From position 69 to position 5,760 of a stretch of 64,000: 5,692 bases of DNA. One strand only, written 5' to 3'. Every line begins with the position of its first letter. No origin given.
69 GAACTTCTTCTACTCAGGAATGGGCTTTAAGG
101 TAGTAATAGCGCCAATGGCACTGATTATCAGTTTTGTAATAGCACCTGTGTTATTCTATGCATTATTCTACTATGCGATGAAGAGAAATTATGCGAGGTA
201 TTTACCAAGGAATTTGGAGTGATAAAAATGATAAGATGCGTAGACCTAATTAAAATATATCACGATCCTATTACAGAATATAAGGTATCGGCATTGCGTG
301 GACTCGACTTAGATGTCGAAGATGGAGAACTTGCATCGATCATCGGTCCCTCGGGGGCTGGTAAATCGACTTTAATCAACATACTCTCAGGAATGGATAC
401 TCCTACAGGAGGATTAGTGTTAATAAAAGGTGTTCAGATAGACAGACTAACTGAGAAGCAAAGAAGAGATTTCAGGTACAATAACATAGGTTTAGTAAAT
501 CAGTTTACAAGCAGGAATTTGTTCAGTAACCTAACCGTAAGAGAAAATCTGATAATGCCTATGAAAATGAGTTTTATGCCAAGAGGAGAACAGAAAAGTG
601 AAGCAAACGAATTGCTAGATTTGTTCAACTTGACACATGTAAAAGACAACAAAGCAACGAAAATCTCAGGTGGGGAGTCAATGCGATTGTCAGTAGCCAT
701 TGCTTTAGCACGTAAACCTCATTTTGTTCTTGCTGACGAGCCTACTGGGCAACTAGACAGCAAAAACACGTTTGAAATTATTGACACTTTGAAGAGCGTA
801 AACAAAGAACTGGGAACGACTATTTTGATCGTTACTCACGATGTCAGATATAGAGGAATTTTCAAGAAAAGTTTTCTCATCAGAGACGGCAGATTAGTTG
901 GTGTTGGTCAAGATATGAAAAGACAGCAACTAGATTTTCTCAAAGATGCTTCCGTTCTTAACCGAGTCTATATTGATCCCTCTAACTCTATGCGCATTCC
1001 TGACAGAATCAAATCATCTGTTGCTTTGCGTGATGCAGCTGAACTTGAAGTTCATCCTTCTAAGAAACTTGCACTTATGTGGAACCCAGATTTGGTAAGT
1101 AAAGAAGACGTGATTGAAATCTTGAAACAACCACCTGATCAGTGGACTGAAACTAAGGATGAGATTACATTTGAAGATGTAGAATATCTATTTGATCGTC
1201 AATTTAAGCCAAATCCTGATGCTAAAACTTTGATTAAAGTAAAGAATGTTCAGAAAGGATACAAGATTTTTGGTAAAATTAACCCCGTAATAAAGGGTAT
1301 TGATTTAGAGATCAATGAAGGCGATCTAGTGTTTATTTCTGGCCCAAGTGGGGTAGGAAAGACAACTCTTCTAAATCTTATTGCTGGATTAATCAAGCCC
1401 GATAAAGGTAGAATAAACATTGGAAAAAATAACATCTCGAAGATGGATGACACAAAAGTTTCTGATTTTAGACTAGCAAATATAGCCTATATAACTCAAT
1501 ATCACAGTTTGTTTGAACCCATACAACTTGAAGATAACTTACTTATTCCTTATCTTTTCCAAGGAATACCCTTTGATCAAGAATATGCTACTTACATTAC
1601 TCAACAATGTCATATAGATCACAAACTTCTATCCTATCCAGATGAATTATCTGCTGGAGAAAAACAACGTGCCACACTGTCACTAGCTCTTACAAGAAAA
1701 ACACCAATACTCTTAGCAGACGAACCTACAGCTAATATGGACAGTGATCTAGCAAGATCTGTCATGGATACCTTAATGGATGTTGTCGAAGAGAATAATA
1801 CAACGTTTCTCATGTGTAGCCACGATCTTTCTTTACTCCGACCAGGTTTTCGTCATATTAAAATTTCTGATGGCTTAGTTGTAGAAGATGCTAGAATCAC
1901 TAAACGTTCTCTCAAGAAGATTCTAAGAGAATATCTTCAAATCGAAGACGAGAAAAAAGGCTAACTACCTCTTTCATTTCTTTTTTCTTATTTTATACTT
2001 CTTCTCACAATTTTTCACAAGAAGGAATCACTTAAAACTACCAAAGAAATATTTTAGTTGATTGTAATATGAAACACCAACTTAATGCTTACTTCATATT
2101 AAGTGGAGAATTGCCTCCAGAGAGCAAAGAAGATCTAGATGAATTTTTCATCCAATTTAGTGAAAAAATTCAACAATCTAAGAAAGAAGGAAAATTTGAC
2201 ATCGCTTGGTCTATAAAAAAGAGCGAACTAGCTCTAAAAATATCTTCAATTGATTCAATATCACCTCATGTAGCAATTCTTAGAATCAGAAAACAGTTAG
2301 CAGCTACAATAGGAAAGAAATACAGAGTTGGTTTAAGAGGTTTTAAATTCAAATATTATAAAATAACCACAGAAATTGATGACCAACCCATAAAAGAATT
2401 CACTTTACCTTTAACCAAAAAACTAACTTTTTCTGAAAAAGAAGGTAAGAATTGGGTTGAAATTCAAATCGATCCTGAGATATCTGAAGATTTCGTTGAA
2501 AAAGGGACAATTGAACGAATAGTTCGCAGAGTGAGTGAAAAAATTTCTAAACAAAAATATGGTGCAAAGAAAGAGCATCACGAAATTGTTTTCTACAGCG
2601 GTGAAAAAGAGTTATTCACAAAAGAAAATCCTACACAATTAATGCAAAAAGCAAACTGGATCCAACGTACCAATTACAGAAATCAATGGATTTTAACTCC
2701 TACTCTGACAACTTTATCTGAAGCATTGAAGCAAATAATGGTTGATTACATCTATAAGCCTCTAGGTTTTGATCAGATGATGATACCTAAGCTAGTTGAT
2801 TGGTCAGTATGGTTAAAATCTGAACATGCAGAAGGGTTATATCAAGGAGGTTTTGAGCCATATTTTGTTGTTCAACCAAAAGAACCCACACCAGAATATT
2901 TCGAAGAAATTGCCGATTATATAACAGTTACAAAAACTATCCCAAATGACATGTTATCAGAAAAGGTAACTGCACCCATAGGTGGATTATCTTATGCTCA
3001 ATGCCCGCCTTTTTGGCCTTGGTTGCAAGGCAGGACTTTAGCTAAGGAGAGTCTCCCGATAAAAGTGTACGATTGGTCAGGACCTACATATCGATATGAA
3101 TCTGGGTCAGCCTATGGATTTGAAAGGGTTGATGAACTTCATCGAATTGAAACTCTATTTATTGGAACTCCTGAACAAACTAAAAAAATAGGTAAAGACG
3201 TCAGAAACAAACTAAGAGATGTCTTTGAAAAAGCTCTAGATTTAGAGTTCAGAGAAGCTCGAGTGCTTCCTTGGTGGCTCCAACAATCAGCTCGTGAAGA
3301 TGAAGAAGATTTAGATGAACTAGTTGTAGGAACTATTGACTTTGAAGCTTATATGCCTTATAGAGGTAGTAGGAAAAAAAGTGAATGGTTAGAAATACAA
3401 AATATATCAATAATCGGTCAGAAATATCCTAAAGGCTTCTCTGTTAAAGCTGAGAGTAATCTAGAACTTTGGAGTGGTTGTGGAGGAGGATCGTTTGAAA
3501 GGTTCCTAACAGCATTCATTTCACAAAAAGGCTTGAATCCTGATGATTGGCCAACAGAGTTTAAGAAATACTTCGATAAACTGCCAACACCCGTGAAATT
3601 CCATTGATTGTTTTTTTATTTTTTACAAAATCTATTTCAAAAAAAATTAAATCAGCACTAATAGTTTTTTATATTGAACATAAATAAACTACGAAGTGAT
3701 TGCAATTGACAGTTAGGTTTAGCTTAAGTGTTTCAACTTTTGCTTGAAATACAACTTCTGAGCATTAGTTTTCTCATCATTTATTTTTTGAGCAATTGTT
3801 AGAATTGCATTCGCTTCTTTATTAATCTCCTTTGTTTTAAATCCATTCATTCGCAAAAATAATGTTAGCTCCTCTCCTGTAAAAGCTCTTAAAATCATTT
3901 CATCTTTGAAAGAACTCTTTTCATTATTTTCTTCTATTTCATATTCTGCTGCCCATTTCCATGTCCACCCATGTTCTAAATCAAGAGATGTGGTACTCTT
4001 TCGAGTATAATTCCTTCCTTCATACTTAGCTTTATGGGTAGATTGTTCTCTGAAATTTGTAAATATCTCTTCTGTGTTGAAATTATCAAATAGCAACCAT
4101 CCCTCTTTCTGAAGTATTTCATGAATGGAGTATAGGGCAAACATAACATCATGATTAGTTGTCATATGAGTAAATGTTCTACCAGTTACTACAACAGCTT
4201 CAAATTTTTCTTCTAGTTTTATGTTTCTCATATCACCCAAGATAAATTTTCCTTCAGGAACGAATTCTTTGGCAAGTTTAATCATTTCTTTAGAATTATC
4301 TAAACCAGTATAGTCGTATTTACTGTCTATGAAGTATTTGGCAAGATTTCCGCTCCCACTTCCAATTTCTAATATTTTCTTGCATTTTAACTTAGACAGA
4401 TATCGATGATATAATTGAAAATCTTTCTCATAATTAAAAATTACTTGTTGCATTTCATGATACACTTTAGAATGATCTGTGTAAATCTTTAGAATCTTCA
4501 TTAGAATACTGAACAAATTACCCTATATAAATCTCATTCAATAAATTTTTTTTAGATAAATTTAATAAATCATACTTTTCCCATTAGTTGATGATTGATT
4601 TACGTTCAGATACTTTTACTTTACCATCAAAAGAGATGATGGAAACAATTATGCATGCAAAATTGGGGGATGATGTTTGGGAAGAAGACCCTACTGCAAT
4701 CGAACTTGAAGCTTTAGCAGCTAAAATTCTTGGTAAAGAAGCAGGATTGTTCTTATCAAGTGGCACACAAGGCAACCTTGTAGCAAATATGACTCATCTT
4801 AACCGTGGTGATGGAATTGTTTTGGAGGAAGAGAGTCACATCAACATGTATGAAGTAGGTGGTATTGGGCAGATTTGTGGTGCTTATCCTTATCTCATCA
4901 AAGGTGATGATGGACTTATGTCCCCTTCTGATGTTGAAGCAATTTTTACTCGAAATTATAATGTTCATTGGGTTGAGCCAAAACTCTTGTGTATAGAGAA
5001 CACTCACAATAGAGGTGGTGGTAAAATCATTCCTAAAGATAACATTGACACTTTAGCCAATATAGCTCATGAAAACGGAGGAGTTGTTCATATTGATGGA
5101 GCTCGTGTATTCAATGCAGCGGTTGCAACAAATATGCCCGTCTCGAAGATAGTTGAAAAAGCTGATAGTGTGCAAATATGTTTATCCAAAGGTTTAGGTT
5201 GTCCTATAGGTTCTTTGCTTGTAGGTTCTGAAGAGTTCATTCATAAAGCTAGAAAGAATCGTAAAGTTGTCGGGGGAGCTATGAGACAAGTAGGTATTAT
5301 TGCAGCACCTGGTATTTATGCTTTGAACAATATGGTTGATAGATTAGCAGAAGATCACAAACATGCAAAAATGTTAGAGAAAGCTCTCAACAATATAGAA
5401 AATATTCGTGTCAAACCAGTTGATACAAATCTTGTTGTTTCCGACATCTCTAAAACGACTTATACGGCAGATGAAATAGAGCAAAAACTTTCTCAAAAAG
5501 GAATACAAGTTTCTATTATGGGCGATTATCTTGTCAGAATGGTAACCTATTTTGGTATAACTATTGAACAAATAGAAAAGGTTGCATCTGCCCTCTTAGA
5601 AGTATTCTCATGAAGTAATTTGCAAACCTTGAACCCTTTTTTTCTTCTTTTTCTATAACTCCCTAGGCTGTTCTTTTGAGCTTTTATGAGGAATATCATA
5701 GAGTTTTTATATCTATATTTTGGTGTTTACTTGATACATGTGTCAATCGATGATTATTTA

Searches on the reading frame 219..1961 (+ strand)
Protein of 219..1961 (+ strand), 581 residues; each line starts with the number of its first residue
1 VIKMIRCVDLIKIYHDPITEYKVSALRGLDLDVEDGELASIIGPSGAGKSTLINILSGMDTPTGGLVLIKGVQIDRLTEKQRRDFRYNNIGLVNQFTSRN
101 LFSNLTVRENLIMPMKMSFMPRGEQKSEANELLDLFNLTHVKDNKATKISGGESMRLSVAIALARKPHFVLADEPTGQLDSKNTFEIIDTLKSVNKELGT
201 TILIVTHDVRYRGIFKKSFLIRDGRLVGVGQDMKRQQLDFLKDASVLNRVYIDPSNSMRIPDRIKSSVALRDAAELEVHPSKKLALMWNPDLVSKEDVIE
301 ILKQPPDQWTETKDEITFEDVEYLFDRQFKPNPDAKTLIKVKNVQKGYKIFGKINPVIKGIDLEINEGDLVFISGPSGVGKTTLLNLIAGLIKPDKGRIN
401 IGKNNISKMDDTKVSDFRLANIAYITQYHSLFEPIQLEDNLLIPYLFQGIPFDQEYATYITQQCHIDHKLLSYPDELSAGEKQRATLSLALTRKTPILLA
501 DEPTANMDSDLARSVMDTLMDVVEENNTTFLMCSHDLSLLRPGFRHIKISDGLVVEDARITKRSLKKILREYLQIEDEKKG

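Call 8: search_protein_families(library=pfam, proteins=[window:219-1961:+], max_evalue=0.001)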
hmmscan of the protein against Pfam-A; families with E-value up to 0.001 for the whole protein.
window:219-1961:+ (581 aa): 24 families
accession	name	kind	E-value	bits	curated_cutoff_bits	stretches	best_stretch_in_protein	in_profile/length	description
PF00005.33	ABC_tran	-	1.2e-60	204.5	25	2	26-176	1-136/137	ABC transporter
PF13304.12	AAA_21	-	1.5e-11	45.4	27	0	474-540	235-303/304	AAA domain, putative AbiEii toxin, Type IV TA system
PF03193.22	RsgA_GTPase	-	1.2e-09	38.7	30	0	35-59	106-129/174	RsgA GTPase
PF13555.12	AAA_29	-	8.3e-09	35.5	27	0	362-396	16-50/61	P-loop containing region of AAA domain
PF13191.12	AAA_16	-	2.3e-08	35.2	32.6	0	368-395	24-51/167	AAA ATPase domain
PF13476.12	AAA_23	-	5.2e-07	30.9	27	0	361-422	15-68/201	AAA domain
PF02463.25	SMC_N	-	5.2e-07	29.7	40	0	37-208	25-198/220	RecF/RecN/SMC N terminal domain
PF03215.21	Rad17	-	5.4e-07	30.2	23.8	0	353-418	30-93/186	Rad17 P-loop domain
PF13401.12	AAA_22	-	7.4e-06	26.7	27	0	369-391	6-28/130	AAA domain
PF13238.12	AAA_18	-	1.1e-05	26.3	29.4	0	371-389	1-19/128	AAA domain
PF01637.24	ATPase_2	-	2e-05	25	33.2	0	366-526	18-142/225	ATPase domain predominantly from Archaea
PF13481.12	AAA_25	-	2.3e-05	24.5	27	0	364-385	29-50/195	AAA domain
PF13521.12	AAA_28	-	3.1e-05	24.7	27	0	41-60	4-24/164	AAA domain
PF20720.3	nSTAND3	-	7.2e-05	23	27.2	0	367-389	16-38/155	Novel STAND NTPase 3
PF00004.35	AAA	-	0.00016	22.5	21.2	0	372-400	2-30/131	ATPase family associated with various cellular activities (AAA)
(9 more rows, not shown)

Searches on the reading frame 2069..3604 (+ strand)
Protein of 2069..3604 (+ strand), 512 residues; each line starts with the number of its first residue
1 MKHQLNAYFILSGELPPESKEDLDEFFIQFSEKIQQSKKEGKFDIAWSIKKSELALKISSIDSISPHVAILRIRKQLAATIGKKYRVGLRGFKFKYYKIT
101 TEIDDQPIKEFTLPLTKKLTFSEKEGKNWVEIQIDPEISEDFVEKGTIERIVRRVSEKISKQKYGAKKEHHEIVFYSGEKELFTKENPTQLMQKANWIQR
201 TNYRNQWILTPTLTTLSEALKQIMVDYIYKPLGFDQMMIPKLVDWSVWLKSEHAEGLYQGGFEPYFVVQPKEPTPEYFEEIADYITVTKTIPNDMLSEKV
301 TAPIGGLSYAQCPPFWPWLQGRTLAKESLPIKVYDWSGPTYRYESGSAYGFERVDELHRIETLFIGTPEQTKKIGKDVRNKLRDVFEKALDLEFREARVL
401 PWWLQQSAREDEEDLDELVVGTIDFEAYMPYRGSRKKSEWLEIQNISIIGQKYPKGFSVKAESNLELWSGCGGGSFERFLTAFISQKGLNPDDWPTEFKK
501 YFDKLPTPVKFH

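Call 8: search_protein_families(library=pfam, proteins=[window:2069-3604:+], max_evalue=0.001)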
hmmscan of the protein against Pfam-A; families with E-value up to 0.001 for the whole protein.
window:2069-3604:+ (512 aa): 2 families
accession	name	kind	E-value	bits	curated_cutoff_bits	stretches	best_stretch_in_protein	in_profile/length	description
PF18490.6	tRNA_bind_4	-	1.1e-22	81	25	1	1-161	1-161/162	tRNA-binding domain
PF00587.30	tRNA-synt_2b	-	3e-08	34.4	29.3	1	319-486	25-178/179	tRNA synthetase class II core domain (G, H, P, S and T)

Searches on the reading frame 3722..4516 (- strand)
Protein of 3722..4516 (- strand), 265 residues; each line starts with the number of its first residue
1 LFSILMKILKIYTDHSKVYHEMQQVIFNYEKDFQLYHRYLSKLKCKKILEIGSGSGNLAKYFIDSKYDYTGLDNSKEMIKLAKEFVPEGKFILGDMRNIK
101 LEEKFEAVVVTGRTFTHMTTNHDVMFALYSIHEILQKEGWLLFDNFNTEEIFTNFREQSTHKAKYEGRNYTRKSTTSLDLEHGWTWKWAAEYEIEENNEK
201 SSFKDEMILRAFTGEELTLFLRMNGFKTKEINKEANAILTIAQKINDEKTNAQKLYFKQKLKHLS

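Call 8: search_protein_families(library=pfam, proteins=[window:3722-4516:-], max_evalue=0.001)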
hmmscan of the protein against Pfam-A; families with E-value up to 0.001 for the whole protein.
window:3722-4516:- (265 aa): 5 families
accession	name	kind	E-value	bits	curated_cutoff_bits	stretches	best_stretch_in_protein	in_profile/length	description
PF13649.12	Methyltransf_25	-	2.7e-13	50.8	27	1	48-139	1-97/97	Methyltransferase domain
PF08241.18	Methyltransf_11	-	1.4e-12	48.5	21.2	1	49-143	1-95/95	Methyltransferase domain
PF13847.12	Methyltransf_31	-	1.3e-09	38.4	27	1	46-195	5-141/145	Methyltransferase domain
PF08242.18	Methyltransf_12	-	1e-07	33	30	1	49-141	1-98/98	Methyltransferase domain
PF13489.12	Methyltransf_23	-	1.1e-06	28.9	27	1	35-158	12-124/164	Methyltransferase domain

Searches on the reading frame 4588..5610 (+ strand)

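Call 8: search_protein_families(library=pfam, proteins=[window:4588-5610:+], max_evalue=0.001)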
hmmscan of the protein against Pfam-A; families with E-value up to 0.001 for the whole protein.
window:4588-5610:+ (341 aa): 3 families
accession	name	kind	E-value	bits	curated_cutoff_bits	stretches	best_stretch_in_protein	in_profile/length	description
PF01212.27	Beta_elim_lyase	-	5.8e-93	311.8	27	1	4-288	1-286/288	Beta-eliminating lyase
PF00155.27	Aminotran_1_2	-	2.1e-08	34.2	19.7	1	37-334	44-359/361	Aminotransferase class I and II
PF00266.25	Aminotran_5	-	2.7e-05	23.8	21.5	0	54-174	65-179/371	Aminotransferase class-V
